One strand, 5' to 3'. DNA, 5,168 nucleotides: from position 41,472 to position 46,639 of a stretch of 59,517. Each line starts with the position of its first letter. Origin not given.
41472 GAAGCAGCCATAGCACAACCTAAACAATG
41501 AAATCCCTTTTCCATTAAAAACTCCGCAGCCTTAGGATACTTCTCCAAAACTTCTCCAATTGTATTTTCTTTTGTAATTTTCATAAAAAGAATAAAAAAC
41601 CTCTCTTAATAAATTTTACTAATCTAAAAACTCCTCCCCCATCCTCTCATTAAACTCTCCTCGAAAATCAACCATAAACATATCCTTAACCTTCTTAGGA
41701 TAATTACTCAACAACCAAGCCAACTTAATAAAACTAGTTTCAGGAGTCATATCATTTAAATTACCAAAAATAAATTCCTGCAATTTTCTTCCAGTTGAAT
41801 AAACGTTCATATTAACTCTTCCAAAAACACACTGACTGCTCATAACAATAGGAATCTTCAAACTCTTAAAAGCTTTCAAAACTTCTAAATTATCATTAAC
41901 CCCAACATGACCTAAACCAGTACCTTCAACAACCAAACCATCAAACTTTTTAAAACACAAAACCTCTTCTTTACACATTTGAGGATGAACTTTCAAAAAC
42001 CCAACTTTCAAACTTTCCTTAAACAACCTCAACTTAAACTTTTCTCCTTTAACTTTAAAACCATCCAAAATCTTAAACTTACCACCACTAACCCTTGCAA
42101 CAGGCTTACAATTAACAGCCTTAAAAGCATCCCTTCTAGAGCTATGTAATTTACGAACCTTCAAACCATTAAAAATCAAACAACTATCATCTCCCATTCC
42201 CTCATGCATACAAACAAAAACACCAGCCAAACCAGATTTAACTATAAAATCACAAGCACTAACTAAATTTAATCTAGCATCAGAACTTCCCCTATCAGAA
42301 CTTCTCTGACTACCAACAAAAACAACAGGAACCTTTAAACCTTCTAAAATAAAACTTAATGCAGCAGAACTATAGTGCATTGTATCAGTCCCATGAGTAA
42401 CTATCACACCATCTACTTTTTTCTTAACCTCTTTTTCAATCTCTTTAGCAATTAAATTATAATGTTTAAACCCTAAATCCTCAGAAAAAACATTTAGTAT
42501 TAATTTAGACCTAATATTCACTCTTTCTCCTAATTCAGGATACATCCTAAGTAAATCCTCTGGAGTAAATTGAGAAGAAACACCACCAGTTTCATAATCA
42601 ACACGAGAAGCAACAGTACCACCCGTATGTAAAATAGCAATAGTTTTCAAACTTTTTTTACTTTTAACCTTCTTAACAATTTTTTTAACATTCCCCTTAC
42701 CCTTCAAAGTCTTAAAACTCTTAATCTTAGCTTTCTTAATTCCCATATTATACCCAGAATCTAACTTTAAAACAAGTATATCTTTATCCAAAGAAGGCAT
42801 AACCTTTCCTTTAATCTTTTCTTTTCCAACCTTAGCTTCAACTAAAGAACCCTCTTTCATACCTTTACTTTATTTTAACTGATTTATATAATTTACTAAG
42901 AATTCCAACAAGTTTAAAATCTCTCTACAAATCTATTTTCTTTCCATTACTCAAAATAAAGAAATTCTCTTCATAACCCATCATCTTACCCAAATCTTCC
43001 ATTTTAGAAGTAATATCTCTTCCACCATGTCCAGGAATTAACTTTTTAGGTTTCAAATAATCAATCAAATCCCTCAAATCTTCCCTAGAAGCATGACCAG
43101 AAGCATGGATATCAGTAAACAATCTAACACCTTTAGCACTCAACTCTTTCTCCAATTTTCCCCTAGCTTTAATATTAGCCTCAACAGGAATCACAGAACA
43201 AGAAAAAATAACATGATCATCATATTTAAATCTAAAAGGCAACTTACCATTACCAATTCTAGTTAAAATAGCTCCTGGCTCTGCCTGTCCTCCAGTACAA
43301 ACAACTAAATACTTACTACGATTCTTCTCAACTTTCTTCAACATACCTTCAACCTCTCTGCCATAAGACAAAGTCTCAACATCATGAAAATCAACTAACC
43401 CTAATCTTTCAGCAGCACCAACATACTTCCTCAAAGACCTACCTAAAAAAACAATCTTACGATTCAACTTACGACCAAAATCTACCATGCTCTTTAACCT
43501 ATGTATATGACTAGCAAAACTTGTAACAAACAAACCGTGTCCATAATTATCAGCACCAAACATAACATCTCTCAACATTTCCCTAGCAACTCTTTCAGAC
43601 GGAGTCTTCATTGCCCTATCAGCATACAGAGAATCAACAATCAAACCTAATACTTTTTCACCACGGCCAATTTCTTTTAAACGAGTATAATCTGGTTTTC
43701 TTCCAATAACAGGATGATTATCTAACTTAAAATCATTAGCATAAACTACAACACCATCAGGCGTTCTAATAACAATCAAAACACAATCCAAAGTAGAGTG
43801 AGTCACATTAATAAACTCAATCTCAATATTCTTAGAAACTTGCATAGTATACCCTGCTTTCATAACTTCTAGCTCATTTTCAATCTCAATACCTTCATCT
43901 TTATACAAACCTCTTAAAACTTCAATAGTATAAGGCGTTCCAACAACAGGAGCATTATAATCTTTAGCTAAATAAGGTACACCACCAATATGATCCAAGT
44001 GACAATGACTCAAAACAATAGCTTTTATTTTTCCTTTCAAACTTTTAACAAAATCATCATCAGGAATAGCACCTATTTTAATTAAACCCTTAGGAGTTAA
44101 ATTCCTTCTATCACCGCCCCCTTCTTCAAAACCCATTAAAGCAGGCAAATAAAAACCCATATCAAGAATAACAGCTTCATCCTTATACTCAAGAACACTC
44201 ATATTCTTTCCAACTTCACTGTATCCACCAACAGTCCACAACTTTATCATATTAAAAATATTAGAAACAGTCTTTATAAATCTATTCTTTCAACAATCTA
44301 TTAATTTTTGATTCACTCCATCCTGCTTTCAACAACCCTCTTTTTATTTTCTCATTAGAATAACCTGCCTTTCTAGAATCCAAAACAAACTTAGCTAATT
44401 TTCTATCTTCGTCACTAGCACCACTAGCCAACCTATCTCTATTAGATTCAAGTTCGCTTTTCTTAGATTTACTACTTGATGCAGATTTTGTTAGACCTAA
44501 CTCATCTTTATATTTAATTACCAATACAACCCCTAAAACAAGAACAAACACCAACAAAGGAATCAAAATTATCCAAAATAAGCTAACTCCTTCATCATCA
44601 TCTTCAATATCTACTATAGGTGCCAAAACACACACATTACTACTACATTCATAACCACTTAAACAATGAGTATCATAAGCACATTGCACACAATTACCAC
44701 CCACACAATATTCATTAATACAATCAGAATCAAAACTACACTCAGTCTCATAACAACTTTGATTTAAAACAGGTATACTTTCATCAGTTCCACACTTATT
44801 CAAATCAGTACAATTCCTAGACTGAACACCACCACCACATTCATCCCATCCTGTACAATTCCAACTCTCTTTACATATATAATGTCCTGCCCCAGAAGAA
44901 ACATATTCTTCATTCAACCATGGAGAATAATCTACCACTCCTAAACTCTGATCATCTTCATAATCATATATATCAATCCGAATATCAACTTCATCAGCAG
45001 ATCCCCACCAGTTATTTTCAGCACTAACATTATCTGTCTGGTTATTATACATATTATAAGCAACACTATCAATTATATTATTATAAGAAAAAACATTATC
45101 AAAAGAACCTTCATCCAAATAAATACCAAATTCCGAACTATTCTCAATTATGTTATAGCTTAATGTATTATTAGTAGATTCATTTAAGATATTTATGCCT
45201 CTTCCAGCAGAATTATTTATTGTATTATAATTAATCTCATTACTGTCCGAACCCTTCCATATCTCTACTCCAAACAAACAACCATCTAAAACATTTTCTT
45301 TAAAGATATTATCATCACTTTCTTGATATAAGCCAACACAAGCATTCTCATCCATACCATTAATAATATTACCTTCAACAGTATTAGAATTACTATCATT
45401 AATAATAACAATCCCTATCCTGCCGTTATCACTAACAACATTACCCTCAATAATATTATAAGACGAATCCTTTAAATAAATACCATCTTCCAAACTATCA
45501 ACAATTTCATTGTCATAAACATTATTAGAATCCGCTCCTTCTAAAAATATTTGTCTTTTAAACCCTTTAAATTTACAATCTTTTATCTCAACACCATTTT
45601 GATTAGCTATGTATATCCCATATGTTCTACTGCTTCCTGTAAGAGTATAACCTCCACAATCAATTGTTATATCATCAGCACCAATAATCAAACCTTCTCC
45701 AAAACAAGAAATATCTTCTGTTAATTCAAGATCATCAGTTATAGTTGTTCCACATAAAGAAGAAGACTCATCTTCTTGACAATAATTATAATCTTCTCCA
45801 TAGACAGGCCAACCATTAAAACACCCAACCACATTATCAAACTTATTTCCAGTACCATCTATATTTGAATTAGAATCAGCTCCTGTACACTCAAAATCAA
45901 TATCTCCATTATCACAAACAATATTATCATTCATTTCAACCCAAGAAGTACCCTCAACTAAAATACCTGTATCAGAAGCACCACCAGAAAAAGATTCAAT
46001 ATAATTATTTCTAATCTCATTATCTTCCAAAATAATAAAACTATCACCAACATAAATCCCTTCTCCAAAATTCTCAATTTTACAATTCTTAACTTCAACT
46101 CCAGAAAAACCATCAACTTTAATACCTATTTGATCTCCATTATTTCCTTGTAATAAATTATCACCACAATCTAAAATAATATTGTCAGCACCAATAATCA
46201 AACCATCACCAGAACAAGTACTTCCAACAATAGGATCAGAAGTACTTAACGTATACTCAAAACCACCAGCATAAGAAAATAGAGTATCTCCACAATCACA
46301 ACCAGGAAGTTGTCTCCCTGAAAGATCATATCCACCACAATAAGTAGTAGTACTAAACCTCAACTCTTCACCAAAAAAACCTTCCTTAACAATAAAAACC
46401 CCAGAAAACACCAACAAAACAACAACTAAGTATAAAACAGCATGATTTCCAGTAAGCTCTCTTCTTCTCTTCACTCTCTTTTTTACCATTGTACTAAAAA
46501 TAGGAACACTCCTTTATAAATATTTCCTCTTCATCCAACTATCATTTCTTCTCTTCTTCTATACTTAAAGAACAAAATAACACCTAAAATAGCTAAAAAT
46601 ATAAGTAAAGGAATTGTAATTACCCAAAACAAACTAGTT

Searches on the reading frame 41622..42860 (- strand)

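Call 15: search_protein_families(library=pfam, proteins=[window:41622-42860:-], max_evalue=0.001)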
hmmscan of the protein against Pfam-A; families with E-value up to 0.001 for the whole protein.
window:41622-42860:- (413 aa): 3 families
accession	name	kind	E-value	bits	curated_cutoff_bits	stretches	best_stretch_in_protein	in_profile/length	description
PF00710.25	Asparaginase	-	7.5e-57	192.4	22.5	1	74-264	2-187/193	Asparaginase, N-terminal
PF17763.6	Asparaginase_C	-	2.3e-21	76.3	34.6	1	285-395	1-114/114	Glutaminase/Asparaginase C-terminal domain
PF18195.6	GatD_N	-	4e-10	39.3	25.7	1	2-46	2-49/54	GatD N-terminal domain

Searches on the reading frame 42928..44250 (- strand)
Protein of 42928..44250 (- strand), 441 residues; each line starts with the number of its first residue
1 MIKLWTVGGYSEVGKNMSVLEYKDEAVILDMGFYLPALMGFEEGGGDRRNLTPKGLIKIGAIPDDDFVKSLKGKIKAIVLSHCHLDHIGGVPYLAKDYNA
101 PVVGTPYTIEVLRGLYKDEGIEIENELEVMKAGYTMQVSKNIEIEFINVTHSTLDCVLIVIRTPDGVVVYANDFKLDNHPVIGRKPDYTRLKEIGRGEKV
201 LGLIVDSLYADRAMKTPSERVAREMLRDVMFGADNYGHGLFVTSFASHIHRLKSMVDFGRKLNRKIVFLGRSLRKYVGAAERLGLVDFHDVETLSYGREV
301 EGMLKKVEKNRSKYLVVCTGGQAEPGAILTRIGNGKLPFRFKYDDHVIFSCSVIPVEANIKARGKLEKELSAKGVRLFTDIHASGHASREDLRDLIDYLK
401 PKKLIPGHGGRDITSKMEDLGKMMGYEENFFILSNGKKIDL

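Call 15: search_protein_families(library=pfam, proteins=[window:42928-44250:-], max_evalue=0.001)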
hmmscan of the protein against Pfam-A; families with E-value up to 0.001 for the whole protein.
window:42928-44250:- (441 aa): 4 families
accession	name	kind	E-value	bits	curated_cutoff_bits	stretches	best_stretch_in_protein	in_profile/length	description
PF22505.1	RNase_J_b_CASP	-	8.8e-22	77.7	27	1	240-356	4-114/126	Ribonuclease J, beta-CASP domain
PF00753.33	Lactamase_B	-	2.6e-12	47.5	22.7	1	22-120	13-89/196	Metallo-beta-lactamase superfamily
PF12706.13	Lactamase_B_2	-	5.5e-10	39.6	27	1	74-175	30-144/200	Beta-lactamase superfamily domain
PF07521.17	RMMBL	-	2.3e-07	31.2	21.6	1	380-425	10-57/63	Zn-dependent metallo-hydrolase RNA specificity domain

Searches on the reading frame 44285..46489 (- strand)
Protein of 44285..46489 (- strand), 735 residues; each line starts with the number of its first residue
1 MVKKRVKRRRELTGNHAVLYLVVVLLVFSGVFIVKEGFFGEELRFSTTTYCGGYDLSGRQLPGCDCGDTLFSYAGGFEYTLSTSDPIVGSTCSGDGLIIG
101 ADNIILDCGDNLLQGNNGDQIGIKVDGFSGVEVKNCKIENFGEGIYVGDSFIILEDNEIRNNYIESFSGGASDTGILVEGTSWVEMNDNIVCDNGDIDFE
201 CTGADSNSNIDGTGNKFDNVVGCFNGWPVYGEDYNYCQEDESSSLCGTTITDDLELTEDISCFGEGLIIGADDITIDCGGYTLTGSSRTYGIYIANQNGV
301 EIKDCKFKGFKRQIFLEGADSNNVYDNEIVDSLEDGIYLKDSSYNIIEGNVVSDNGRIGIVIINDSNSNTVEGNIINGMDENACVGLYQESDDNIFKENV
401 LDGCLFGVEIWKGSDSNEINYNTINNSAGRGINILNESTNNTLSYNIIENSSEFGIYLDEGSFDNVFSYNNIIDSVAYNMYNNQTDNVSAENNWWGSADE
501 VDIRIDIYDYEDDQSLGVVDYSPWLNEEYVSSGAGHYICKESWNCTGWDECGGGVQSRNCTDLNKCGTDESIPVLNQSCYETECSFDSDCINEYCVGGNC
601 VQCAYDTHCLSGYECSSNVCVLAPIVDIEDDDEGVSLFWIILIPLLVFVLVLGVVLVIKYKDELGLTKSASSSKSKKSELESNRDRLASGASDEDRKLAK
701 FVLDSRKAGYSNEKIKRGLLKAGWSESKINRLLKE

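Call 15: search_protein_families(library=pfam, proteins=[window:44285-46489:-], max_evalue=0.001)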
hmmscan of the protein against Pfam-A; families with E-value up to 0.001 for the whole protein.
window:44285-46489:- (735 aa): 3 families
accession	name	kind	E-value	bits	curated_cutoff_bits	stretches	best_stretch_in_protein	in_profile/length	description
PF13229.12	Beta_helix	-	1.3e-29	103.3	25.9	3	274-400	34-157/158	Right handed beta helix region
PF05048.19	NosD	-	1.7e-22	80.4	23.6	2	285-401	53-169/212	Periplasmic copper-binding protein (NosD)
PF07602.17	DUF1565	-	0.0004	20.2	20.3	0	298-378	110-197/257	Protein of unknown function (DUF1565)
